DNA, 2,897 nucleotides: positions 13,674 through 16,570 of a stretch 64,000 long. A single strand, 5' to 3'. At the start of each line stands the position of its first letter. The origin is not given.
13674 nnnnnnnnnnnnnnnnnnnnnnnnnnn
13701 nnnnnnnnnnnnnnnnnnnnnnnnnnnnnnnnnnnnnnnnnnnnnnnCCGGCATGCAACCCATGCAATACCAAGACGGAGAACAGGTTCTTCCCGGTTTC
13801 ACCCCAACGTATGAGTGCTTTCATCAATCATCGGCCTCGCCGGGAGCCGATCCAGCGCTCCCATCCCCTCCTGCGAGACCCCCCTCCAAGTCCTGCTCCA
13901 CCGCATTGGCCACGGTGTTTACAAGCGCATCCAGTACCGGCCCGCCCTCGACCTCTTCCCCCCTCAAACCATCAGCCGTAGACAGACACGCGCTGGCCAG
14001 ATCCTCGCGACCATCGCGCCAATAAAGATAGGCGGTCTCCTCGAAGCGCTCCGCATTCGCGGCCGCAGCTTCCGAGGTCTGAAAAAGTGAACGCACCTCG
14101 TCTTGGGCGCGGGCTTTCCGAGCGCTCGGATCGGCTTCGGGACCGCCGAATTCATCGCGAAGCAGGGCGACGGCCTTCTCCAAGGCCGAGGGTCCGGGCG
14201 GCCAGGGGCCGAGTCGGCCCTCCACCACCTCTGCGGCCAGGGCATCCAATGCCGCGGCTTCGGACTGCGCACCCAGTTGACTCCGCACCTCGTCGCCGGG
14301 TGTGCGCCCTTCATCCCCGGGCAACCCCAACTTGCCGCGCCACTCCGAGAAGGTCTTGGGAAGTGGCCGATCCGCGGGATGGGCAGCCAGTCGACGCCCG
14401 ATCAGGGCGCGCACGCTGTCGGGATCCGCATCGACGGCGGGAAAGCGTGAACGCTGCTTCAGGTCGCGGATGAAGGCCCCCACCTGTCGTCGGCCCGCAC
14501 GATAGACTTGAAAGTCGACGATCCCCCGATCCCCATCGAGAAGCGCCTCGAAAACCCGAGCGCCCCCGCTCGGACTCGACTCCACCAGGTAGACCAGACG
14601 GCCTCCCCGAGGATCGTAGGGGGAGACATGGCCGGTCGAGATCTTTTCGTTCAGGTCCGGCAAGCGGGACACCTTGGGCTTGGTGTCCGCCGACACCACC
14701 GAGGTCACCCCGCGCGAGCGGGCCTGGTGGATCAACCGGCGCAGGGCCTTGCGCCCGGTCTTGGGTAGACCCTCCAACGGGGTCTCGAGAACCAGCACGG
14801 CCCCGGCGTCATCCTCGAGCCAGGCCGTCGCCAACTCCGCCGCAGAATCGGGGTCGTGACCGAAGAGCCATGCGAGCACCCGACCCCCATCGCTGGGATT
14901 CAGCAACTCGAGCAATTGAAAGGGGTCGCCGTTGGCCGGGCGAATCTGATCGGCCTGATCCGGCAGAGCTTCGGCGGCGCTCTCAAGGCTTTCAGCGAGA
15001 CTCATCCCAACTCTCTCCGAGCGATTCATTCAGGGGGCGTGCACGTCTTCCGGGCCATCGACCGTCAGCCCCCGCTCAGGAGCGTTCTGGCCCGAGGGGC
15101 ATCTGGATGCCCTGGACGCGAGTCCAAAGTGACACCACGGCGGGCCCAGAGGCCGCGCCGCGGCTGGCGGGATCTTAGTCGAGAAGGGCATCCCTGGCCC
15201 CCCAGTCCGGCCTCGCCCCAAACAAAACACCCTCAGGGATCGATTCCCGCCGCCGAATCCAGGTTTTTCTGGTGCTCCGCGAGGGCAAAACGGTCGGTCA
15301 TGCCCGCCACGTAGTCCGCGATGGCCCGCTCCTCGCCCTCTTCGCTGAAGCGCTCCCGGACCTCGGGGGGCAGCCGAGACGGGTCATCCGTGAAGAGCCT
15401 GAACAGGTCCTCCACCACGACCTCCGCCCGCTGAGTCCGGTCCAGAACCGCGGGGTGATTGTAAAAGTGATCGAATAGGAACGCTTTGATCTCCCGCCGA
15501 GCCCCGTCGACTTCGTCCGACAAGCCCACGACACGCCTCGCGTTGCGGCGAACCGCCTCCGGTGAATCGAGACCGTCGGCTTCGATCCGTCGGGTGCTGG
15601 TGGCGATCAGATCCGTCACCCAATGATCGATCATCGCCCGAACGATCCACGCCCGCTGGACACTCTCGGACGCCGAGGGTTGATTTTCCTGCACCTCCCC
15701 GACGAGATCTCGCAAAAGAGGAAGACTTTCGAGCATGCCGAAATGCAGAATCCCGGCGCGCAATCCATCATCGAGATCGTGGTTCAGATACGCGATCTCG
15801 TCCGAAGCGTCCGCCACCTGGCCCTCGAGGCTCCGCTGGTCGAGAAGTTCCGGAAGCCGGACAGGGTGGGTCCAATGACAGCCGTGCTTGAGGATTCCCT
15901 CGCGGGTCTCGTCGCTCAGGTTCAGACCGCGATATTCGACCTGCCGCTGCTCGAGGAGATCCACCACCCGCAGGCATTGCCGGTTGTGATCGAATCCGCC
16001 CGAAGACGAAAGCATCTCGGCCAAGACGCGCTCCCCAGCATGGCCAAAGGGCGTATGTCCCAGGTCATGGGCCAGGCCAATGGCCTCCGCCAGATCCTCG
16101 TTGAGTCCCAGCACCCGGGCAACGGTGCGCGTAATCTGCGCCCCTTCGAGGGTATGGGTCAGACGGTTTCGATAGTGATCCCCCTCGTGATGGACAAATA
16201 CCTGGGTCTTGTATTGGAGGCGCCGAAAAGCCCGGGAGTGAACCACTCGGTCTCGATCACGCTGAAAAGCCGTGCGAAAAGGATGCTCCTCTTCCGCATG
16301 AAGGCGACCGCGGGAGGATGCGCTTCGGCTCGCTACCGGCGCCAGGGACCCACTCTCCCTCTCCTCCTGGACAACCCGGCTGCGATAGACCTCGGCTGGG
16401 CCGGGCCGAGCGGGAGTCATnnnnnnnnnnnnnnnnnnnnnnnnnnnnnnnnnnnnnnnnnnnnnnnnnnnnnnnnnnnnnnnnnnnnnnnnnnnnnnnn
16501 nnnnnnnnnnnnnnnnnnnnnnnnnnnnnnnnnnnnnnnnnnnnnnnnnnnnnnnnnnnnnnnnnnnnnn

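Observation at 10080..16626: Co-oriented block: tiny membrane protein - Dgt dGTPase - two orphan proteins - lone QueE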

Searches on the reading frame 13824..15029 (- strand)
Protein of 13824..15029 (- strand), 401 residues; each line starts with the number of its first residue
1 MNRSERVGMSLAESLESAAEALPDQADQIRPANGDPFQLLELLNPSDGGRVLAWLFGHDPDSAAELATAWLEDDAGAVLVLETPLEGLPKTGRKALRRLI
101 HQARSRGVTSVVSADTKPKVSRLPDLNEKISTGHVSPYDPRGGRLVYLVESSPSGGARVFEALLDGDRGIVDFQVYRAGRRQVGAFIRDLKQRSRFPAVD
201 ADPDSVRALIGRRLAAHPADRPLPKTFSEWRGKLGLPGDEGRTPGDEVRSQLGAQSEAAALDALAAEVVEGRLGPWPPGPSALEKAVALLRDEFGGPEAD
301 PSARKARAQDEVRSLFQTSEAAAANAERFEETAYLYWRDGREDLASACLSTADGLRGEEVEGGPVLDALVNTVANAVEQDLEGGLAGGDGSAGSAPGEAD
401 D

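Call 4: search_protein_families(library=pfam, proteins=[window:13824-15029:-], max_evalue=0.1)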
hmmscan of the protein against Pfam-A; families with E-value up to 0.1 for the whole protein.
window:13824-15029:- (401 aa): 0 families

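Call 5: search_protein_families(library=ncbifam, proteins=[window:13824-15029:-], max_evalue=0.1)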
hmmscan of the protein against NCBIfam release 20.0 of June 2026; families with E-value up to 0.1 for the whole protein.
window:13824-15029:- (401 aa): 1 family
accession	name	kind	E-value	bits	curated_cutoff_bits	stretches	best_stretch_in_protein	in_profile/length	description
TIGR03740.1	galliderm_ABC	subfamily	0.0015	18.2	309.75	1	77-135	144-202/223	lantibiotic protection ABC transporter ATP-binding subunit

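Call 10: find_homologous_proteins(query=window:13824-15029:-)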
Query window:13824-15029:- (401 aa): 140 proteins with E <= 0.001 among 8000 candidates; the best 120 are listed.
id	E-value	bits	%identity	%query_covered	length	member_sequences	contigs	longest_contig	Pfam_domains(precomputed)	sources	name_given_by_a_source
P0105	5.1e-251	851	100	98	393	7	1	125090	-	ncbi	-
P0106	3.8e-215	733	87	98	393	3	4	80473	-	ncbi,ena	-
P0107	5.2e-162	558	69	98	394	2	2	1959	-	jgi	jgi:hypothetical protein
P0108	2.6e-147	509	65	94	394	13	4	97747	-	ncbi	-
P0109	7.1e-145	501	62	98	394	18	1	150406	-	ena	-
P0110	7.7e-145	501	65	93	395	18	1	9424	-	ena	-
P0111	3.3e-141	489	61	98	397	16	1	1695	-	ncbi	-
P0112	1.1e-140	487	62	98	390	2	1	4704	-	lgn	-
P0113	2.5e-139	483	63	94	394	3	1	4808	-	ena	-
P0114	3.5e-138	479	62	93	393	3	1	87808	-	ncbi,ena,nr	ncbi:MAG: hypothetical protein P8Q97_16600 [Myxococcota bacterium]|nr:hypothetical protein [Myxococc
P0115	3.9e-138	479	62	94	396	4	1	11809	-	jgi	jgi:hypothetical protein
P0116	9.2e-134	465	61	95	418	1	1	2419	-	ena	-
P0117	1.4e-131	457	60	97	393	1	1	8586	-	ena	-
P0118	1.1e-130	455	60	96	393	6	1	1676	-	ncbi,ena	-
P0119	4.1e-112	393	53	93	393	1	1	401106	-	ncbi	-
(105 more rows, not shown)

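Call 28: predict_structure(alignment_id=A1)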
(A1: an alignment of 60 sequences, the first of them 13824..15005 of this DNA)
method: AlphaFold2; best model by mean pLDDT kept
length: 393 residues; sequences in the alignment: 60
mean_pLDDT: 90.8   pTM: 0.67
mean pLDDT of the five models: 90.8, 90.3, 89.6, 89.5, 89.4
residues with pLDDT >= 90: 318; 70-90: 41; 50-70: 11; < 50: 23
segments of 3 or more residues with pLDDT < 50: 107-110, 112-116, 382-393
pLDDT, mean of each block of 10 residues (from residue 1): 95 97 97 96 98 98 97 95 97 95 57 50 94 95 92 95 97 94 93 98 96 97 92 94 92 97 93 93 89 94 96 94 98 98 95 89 96 75 47 39
secondary structure, 60 per line:
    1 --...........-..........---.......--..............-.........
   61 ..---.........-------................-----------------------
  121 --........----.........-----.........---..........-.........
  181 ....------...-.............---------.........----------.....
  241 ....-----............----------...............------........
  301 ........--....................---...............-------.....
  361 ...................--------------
elements in order: H3-13 H15-24 H28-34 H37-50 H52-62 H66-74 H82-97 E123-130 E135-143 E149-157 E161-170 H172-184 E191-193 H195-207 H217-225 H236-244 H250-261 H272-286 H293-308 H311-330 H334-348 H356-379

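Call 31: search_protein_families(library=padloc, proteins=[window:13824-15005:-], max_evalue=0.01)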
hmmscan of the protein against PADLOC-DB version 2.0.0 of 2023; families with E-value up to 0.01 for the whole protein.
window:13824-15005:- (393 aa): 0 families

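Call 32: search_protein_families(library=phrogs, proteins=[window:13824-15005:-], max_evalue=0.01)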
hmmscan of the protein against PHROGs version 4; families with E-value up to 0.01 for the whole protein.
window:13824-15005:- (393 aa): 0 families

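Call 50: search_solved_structures(query=A1, max_evalue=10)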
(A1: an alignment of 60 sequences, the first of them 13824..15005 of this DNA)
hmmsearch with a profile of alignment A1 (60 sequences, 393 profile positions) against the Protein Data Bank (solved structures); distinct sequences matched with E-value up to 10: 10.
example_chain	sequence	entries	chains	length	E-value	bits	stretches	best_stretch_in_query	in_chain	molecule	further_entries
9mf4_B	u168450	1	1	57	0.00022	23.6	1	318-358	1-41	De novo designed cspg67 minibinder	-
9mk9_B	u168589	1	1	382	0.094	14.9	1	299-367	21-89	Interferon-induced protein with tetratricopeptide repeats 3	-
7kw3_A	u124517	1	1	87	0.17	14.1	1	90-125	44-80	PCP domain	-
3jbn_J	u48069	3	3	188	1.2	11.3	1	77-159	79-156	40S ribosomal protein eS7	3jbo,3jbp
3j7a_J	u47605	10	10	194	1.3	11.2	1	77-159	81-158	40S ribosomal protein eS7 | 40S ribosomal protein S7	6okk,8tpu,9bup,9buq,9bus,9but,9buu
1mxs_A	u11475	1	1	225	1.4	11.1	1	141-195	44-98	KDPG Aldolase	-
5h0u_A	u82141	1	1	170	2.6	10.2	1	307-355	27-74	Matrix metalloproteinase-14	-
1bqq_M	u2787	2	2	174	2.7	10.2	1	307-355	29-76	MEMBRANE-TYPE MATRIX METALLOPROTEINASE | PROTEIN (MEMBRANE-TYPE MATRIX METALLOPROTEINASE (CDMT1-MMP))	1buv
3ma2_D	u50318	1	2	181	2.8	10.1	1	307-355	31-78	Matrix metalloproteinase-14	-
4g1t_A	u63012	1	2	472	6.9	8.8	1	313-367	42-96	Interferon-induced protein with tetratricopeptide repeats 2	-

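Call 61: search_protein_representatives(alignment_id=A1)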
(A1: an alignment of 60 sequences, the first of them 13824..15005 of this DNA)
Query: 60 sequences, 393 profile positions. Proteins with E-value up to 0.001 (for the whole library): 1457; up to 1e-10: 910; up to 1e-30: 139. The best 150 are listed.
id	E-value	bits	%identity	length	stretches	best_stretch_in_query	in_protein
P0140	6.6e-148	509.4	-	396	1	1-389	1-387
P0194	4.5e-147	506.6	-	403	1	1-388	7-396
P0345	7.2e-146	502.7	-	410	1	1-389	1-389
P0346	5.2e-145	499.8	-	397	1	1-383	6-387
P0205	3.6e-143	493.8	-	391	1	1-388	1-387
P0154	1.8e-142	491.4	-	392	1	1-382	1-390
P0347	7.9e-141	486.1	-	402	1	1-389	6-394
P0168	1.2e-140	485.5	-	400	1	1-391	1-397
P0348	5.9e-140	483.2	-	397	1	1-383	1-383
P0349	1.0e-139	482.4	-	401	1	2-386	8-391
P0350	1.3e-138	478.8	-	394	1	1-384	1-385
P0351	1.0e-136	472.5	-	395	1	1-388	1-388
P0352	5.7e-135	466.8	-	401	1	1-387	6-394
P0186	2.5e-134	464.6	-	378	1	1-386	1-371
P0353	1.7e-133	461.9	-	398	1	1-386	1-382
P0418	8.2e-46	173.2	-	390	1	67-381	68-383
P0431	1.8e-38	149.1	-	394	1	78-374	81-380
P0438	1.5e-36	142.8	-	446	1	64-383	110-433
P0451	2.5e-34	135.4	-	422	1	62-387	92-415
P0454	5.3e-34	134.3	-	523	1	55-388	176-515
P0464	2.7e-32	128.7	-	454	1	63-384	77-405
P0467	6.3e-32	127.5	-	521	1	68-387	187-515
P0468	6.4e-32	127.5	-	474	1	66-357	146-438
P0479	2.0e-30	122.5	-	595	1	59-385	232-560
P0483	5.4e-30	121.2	-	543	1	68-375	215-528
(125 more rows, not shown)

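Call 62: search_protein_families(library=pfam, proteins=[P0418, P0431, P0438, P0454, P0467, P0479, P0483, P0464, P0468, P0451], max_evalue=0.01)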
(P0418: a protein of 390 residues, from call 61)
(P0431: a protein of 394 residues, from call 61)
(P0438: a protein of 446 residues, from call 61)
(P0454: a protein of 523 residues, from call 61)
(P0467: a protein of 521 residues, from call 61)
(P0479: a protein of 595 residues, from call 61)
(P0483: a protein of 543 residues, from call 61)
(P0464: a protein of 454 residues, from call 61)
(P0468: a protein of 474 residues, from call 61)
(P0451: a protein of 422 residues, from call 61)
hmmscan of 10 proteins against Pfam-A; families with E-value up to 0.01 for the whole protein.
P0418 (390 aa): 0 families

P0431 (394 aa): 0 families

P0438 (446 aa): 0 families

P0454 (523 aa): 0 families

P0467 (521 aa): 0 families

P0479 (595 aa): 2 families
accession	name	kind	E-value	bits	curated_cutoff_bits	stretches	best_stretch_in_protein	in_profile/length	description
PF13646.12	HEAT_2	-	7.2e-05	23.4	27.7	1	193-265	14-87/88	HEAT repeats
PF03130.22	HEAT_PBS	-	0.002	19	20.9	0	230-250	6-26/27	PBS lyase HEAT-like repeat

P0483 (543 aa): 0 families

P0464 (454 aa): 0 families

P0468 (474 aa): 0 families

P0451 (422 aa): 0 families

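Call 63: find_encoding_contigs(protein=P0454, flank=8000, max_places=3)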
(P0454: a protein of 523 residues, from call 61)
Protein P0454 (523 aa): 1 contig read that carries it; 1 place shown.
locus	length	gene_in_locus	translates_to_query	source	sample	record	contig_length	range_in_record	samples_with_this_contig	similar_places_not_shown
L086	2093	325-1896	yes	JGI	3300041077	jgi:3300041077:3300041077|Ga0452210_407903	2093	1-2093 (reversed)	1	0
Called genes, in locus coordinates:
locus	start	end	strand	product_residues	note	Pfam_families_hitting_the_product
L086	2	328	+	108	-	?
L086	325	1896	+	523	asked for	-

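Call 64: find_encoding_contigs(protein=P0418, flank=8000, max_places=3)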
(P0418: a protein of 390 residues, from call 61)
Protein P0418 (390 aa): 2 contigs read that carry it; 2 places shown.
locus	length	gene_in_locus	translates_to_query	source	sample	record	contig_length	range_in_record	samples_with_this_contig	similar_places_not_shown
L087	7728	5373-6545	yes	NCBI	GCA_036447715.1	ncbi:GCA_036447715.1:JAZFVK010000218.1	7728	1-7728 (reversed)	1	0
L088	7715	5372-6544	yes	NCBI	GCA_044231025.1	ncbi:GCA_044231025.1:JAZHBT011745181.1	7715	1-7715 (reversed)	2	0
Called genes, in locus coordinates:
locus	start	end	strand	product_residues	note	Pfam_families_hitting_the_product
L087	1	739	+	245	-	?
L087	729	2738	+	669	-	-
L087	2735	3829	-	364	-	PF00266:Aminotran_5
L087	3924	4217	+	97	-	-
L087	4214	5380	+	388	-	PF01966:HD, PF13286:HD_assoc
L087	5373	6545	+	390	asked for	-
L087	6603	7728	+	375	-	?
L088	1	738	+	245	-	?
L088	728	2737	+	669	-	-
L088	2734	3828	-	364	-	PF00266:Aminotran_5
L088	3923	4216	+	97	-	-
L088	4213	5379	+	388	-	PF01966:HD, PF13286:HD_assoc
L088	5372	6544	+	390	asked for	-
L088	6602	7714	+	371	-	?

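Call 65: find_encoding_contigs(protein=P0479, flank=10000, max_places=3)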
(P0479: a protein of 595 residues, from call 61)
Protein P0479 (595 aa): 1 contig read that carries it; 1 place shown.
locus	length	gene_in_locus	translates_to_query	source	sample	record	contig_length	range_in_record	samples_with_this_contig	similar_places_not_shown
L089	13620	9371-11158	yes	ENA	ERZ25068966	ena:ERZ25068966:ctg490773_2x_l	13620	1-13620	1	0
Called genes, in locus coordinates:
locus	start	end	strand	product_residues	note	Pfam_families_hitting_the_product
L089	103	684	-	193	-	PF01569:PAP2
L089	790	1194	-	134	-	PF07479:NAD_Gly3P_dh_C, PF20618:GPD_NAD_C_bact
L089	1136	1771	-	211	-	PF01210:NAD_Gly3P_dh_N, PF02558:ApbA (weak), PF03446:NAD_binding_2 (weak), PF03807:F420_oxidored (weak)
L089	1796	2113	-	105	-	PF17762:HTH_ParB, PF23552:ParB_C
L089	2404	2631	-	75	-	PF02195:ParB_N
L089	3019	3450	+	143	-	-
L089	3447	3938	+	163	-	-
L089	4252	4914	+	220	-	-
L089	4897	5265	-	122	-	PF02096:60KD_IMP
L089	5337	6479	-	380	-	PF14849:YidC_periplas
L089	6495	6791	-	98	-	PF01809:YidD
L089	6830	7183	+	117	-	-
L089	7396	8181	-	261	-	PF00378:ECH_1, PF16113:ECH_2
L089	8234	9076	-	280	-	PF12697:Abhydrolase_6 (faint), PF00561:Abhydrolase_1 (weak), PF12146:Hydrolase_4, PF00326:Peptidase_S9 (faint), PF12146:Hydrolase_4 (weak)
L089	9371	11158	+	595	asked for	-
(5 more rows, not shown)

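Call 66: find_encoding_contigs(protein=P0467, flank=10000, max_places=3)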
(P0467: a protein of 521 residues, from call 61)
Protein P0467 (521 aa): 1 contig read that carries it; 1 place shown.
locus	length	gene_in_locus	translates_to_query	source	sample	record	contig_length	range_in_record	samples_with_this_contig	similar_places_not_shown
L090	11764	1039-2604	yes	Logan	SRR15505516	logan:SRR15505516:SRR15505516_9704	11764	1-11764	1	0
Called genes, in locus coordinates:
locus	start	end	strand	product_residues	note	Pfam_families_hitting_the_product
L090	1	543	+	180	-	?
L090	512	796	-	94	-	PF00216:Bac_DNA_binding, PF18291:HU-HIG (weak)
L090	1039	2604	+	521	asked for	-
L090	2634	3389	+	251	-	PF13428:TPR_14 (faint), PF07719:TPR_2 (faint), PF13176:TPR_7 (faint), PF13181:TPR_8 (faint), PF13424:TPR_12 (faint), PF00515:TPR_1 (faint), PF13432:TPR_16 (weak)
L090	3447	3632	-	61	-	PF12838:Fer4_7 (weak), PF14697:Fer4_21 (faint), PF12797:Fer4_2 (weak), PF12837:Fer4_6 (weak), PF13237:Fer4_10 (weak), PF00037:Fer4 (weak)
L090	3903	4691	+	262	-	PF03544:TonB_C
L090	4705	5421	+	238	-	PF01553:Acyltransferase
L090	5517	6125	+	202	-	PF01227:GTP_cyclohydroI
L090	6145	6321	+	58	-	-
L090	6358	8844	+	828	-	PF20437:LonC_helical, PF13654:AAA_32, PF20436:LonB_AAA-LID, PF05362:Lon_C (weak)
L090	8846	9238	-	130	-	-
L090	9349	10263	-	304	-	PF00892:EamA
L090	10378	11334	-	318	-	-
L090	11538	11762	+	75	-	?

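Call 80: list_cluster_members(proteins=[window:13824-15005:-, window:10868-13696:-, window:10080-10862:-, window:15233-16420:-])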
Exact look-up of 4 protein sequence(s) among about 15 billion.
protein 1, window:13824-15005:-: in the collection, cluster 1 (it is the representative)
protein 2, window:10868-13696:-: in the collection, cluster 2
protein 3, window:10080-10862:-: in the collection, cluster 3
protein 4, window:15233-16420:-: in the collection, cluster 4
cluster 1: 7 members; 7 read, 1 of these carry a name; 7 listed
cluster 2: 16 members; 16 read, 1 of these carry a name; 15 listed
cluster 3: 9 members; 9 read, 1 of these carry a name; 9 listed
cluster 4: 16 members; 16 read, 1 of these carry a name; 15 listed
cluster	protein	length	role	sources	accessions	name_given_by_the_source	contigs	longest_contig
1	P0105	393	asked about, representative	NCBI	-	-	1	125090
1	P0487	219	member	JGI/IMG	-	hypothetical protein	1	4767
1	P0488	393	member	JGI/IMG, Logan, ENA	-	-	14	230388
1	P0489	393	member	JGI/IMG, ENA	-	-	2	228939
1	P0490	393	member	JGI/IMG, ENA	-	-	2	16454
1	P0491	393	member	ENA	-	-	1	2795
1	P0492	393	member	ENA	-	-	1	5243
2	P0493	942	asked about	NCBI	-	-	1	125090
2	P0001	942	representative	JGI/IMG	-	-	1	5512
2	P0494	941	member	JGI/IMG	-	hypothetical protein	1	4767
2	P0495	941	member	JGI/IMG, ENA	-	-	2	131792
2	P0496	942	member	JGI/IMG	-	-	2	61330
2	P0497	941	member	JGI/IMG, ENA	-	-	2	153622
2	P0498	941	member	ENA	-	-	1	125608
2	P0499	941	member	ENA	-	-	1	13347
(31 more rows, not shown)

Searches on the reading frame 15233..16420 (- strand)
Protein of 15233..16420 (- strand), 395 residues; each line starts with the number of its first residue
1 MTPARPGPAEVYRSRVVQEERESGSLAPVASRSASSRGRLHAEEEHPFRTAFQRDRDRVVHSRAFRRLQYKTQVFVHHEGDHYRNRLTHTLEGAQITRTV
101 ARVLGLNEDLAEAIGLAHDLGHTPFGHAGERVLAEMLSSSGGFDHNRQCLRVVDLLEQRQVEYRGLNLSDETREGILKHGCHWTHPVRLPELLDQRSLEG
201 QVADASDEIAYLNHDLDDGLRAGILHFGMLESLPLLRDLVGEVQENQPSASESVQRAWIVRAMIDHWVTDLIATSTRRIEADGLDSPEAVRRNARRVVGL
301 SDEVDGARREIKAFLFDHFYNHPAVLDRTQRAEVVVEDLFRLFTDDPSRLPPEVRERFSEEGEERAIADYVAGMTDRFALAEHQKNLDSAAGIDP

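Call 4: search_protein_families(library=pfam, proteins=[window:15233-16420:-], max_evalue=0.1)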
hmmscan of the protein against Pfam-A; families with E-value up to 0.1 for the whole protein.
window:15233-16420:- (395 aa): 2 families
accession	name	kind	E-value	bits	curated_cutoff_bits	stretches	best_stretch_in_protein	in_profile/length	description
PF13286.11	HD_assoc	-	5.6e-25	88.1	22.2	1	299-385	2-91/91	Phosphohydrolase-associated domain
PF01966.28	HD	-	8.3e-12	45.9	22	1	86-210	1-114/116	HD domain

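Call 5: search_protein_families(library=ncbifam, proteins=[window:15233-16420:-], max_evalue=0.1)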
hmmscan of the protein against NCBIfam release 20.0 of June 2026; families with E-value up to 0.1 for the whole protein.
window:15233-16420:- (395 aa): 14 families
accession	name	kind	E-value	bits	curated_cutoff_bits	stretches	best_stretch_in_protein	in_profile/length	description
NF002326.0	PRK01286.1-1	equivalog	1.1e-131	439.6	390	1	22-385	5-371/379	deoxyguanosinetriphosphate triphosphohydrolase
NF002328.0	PRK01286.1-3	equivalog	9.5e-113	377.2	467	1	25-390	14-400/404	deoxyguanosinetriphosphate triphosphohydrolase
NF002327.0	PRK01286.1-2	equivalog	1.3e-107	359.9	393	1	15-385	5-335/345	deoxyguanosinetriphosphate triphosphohydrolase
NF002329.0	PRK01286.1-4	equivalog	3.5e-86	289.6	494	1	19-384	8-332/342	deoxyguanosinetriphosphate triphosphohydrolase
NF002330.0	PRK01286.1-5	equivalog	6.4e-85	285.6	511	1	26-385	2-374/384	deoxyguanosinetriphosphate triphosphohydrolase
TIGR01353.1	dGTP_triPase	subfamily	6.8e-83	279.4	152.35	2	49-180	2-144/389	dGTP triphosphohydrolase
NF041026.1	antiphage_dGTPase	exception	1.9e-65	221.6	400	2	41-182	8-159/425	anti-phage deoxyguanosine triphosphatase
NF003701.1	PRK05318.1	subfamily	6.7e-56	190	383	2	42-180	10-159/426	anti-phage deoxyguanosine triphosphatase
NF002829.0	PRK03007.1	equivalog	2.3e-54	184.9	385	2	34-168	12-153/425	deoxyguanosinetriphosphate triphosphohydrolase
NF002205.0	PRK01096.1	equivalog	4.3e-29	101.8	439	2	41-139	17-131/444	deoxyguanosinetriphosphate triphosphohydrolase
NF003429.0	PRK04926.1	equivalog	3.3e-23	82.3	405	1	40-137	20-136/500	dGTPase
TIGR00277.1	HDIG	domain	0.00017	21.4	27.6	1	86-122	5-41/84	HDIG domain-containing metalloprotein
TIGR03319.1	RNase_Y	equivalog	0.0015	17.1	454.35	1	84-122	328-366/514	ribonuclease Y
NF009346.0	PRK12705.1-3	equivalog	0.047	12.4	545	1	84-123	298-337/493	hypothetical protein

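Call 31: search_protein_families(library=padloc, proteins=[window:15233-16420:-], max_evalue=0.01)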
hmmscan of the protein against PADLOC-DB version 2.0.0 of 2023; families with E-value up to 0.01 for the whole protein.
window:15233-16420:- (395 aa): 2 families
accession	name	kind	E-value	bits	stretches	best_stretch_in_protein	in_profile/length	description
PDLC02374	dGTPase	-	1.6e-92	308.9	1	33-388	26-372/395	-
PDLC01766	Cas3c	-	0.0019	14.4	1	48-123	301-376/1009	-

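Call 32: search_protein_families(library=phrogs, proteins=[window:15233-16420:-], max_evalue=0.01)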
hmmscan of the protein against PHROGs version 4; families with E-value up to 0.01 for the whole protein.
window:15233-16420:- (395 aa): 1 family
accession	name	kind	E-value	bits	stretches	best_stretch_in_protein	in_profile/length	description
phrog_21998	-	unknown function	4.1e-67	227.6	2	30-183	5-168/451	-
